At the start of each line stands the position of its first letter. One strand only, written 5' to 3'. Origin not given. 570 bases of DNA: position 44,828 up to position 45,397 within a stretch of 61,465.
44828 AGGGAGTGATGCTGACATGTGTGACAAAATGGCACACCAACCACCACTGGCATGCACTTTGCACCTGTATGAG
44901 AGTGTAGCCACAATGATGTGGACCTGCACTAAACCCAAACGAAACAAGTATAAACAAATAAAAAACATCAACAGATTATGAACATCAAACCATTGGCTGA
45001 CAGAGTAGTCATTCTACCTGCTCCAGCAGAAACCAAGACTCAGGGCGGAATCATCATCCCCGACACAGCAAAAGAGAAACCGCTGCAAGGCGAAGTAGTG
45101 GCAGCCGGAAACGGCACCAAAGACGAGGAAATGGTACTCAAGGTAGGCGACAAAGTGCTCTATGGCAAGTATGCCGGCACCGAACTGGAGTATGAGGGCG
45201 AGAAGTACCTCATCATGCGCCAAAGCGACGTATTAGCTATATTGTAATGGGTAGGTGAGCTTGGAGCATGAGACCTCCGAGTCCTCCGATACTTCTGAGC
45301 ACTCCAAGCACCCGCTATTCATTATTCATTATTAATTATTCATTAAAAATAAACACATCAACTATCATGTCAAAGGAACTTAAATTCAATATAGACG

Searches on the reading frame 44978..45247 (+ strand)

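Call 62: search_protein_families(library=pfam, proteins=[window:44978-45247:+], max_evalue=0.00001)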
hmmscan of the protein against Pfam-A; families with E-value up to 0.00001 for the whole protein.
window:44978-45247:+ (89 aa): 1 family
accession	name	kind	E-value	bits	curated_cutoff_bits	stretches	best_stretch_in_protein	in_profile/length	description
PF00166.26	Cpn10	-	4.3e-31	107.2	21.1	1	2-88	1-92/93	Chaperonin 10 Kd subunit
